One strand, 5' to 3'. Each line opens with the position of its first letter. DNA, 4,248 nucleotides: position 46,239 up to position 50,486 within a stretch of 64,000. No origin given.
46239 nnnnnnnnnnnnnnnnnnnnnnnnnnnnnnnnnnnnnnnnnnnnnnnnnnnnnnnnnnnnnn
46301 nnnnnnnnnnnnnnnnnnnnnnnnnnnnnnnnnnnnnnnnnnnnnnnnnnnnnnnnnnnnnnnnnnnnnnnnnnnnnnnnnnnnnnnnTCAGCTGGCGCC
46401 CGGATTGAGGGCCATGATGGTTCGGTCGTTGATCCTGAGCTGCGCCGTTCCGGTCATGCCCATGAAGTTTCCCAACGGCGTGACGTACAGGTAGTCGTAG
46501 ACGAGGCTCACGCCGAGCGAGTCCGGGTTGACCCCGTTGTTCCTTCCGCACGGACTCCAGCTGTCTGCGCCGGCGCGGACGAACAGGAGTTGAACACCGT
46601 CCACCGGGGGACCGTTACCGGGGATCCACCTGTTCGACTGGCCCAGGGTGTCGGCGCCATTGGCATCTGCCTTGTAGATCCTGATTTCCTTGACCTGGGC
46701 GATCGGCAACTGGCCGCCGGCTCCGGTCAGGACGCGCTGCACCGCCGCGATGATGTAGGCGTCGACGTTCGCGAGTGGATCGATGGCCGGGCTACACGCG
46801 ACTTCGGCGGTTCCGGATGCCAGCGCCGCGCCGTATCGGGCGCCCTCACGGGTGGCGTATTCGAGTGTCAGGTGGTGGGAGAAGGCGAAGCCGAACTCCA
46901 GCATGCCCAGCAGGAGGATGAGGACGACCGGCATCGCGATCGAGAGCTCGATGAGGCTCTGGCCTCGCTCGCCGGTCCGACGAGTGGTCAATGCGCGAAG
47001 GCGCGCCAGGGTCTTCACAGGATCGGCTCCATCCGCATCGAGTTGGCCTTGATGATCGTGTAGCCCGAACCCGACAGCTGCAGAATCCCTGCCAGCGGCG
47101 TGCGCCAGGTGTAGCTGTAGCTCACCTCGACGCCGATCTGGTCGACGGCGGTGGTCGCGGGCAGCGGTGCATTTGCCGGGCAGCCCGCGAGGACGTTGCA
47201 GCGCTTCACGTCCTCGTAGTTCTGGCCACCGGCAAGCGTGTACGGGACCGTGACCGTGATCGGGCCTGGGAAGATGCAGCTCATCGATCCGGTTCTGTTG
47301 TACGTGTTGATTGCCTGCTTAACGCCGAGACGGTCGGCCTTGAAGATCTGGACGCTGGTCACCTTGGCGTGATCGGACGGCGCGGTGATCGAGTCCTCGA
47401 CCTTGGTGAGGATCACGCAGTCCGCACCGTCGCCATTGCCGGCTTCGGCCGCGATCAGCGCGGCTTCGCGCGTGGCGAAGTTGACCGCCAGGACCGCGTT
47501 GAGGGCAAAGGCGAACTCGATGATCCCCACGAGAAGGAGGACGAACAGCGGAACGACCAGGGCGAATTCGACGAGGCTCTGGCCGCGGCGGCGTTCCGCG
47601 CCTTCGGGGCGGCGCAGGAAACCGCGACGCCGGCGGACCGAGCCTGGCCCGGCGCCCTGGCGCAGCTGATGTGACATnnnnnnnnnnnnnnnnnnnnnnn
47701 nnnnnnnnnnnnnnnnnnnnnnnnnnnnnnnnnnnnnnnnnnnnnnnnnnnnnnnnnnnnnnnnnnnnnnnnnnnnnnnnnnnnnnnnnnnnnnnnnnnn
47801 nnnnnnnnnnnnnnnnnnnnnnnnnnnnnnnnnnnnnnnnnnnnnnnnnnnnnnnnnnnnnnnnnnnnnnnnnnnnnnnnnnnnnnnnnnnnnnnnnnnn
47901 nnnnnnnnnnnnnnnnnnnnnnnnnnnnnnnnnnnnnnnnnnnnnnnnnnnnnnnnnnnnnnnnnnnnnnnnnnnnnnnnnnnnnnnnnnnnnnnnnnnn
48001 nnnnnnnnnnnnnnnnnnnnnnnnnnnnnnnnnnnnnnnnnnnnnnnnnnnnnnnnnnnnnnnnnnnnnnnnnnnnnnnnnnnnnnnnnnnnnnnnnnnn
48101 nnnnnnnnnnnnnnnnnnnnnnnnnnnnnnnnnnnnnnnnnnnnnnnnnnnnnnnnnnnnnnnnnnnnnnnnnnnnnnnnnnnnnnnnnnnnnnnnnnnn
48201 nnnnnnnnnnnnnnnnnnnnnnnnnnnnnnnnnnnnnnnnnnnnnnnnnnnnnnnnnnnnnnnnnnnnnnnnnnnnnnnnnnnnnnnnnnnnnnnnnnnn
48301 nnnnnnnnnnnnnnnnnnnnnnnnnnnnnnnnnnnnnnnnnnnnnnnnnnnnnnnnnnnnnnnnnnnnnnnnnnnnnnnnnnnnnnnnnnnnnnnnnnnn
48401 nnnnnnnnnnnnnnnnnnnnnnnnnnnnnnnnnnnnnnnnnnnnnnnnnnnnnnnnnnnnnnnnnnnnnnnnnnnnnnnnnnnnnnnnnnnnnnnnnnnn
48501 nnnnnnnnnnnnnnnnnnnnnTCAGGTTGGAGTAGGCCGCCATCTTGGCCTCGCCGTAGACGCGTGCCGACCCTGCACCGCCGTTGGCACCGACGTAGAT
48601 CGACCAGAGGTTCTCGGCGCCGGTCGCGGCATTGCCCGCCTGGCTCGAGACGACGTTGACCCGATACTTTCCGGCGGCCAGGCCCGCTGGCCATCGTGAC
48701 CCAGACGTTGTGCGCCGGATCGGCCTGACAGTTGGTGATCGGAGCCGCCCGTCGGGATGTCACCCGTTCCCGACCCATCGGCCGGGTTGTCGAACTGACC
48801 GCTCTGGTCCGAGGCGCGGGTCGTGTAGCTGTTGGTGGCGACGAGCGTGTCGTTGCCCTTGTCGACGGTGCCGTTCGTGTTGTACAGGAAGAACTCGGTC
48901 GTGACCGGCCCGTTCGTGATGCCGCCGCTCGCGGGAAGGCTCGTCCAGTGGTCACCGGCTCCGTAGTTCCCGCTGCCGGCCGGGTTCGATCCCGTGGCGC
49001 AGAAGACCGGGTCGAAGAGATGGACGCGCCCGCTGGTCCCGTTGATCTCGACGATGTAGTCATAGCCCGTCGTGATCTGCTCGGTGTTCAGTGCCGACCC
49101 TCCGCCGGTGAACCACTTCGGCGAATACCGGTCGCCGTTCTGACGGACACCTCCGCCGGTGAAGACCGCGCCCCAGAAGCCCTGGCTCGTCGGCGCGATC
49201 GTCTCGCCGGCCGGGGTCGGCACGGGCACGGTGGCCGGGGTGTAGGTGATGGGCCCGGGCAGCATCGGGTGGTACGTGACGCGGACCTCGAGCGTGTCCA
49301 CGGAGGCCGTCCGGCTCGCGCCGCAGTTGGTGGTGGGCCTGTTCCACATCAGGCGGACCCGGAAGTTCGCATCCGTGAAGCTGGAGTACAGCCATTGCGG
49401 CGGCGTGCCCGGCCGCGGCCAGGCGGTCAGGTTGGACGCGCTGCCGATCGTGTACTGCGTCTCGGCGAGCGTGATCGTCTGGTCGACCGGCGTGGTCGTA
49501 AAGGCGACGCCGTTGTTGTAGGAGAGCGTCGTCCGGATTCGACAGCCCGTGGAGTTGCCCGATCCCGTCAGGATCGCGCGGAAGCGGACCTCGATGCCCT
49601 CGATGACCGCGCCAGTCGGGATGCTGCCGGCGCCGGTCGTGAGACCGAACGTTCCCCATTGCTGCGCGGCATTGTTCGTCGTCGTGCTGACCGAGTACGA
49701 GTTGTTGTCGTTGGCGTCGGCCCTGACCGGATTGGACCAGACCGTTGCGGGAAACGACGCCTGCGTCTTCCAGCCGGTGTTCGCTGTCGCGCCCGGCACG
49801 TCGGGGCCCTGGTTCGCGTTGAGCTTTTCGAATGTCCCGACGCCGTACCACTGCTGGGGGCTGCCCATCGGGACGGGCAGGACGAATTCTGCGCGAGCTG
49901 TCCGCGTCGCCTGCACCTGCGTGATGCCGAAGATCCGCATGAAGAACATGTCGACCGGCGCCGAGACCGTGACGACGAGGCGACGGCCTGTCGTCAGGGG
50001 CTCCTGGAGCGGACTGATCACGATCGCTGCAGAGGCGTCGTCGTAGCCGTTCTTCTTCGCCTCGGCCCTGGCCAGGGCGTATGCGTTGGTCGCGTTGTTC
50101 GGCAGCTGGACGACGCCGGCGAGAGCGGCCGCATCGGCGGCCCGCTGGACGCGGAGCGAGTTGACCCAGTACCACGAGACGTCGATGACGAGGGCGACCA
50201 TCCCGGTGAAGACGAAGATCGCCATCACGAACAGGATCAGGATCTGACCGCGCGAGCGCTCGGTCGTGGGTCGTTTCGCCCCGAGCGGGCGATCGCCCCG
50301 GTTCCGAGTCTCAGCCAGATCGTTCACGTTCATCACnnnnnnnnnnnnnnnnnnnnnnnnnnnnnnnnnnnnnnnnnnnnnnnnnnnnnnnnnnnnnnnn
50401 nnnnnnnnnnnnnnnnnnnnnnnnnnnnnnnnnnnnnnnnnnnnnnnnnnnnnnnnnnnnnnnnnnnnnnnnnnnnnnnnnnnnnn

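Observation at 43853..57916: Array of Tad pseudopilin/adhesin cassettes without core machinery, with an embedded two-component system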

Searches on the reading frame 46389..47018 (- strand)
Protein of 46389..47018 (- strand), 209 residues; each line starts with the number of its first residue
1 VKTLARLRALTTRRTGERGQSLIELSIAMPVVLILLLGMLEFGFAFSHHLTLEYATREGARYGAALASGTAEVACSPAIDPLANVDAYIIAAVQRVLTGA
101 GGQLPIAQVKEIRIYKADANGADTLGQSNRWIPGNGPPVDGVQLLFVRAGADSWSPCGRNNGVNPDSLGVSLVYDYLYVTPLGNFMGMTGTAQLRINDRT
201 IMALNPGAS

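Call 14: search_protein_families(library=pfam, max_evalue=0.01, proteins=[window:46389-47018:-])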
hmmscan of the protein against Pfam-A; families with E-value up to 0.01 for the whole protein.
window:46389-47018:- (209 aa): 1 family
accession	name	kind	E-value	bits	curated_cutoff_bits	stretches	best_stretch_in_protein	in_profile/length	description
PF07811.17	TadE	-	7.3e-14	52.1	22.9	1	19-61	1-43/43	TadE-like protein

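Call 82: search_protein_families(library=ncbifam, max_evalue=0.001, proteins=[window:46389-47018:-])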
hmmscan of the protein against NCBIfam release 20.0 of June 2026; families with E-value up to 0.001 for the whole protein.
window:46389-47018:- (209 aa): 0 families

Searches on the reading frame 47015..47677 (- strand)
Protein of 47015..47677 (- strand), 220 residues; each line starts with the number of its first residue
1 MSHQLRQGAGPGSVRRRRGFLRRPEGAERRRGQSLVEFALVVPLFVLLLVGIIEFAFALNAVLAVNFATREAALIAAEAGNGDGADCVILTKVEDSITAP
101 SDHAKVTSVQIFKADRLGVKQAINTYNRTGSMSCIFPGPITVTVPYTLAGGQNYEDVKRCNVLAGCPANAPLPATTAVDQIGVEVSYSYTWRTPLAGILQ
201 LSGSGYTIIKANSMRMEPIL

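Call 14: search_protein_families(library=pfam, max_evalue=0.01, proteins=[window:47015-47677:-])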
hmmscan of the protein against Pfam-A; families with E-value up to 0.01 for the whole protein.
window:47015-47677:- (220 aa): 1 family
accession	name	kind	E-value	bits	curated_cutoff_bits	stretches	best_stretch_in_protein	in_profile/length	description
PF07811.17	TadE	-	5e-12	46.2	22.9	1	32-73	1-42/43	TadE-like protein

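Call 82: search_protein_families(library=ncbifam, max_evalue=0.001, proteins=[window:47015-47677:-])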
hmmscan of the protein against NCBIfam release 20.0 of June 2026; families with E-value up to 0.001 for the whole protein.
window:47015-47677:- (220 aa): 0 families

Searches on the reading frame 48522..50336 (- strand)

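Call 14: search_protein_families(library=pfam, max_evalue=0.01, proteins=[window:48522-50336:-])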
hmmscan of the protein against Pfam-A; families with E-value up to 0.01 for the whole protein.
window:48522-50336:- (604 aa): 1 family
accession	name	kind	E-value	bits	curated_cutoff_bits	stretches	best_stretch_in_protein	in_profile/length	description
PF13400.11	Tad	-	5.6e-09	36.6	22.3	1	30-76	1-46/47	Putative Flp pilus-assembly TadE/G-like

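Call 82: search_protein_families(library=ncbifam, max_evalue=0.001, proteins=[window:48522-50336:-])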
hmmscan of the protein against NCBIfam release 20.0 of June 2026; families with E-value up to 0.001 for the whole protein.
window:48522-50336:- (604 aa): 1 family
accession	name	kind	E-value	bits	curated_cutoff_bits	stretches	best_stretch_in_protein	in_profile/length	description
TIGR03816.1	tadE_like_DECH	hypoth_equivalog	2.8e-07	30.7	50.95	1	29-97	2-70/109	Rv3654c family TadE-like protein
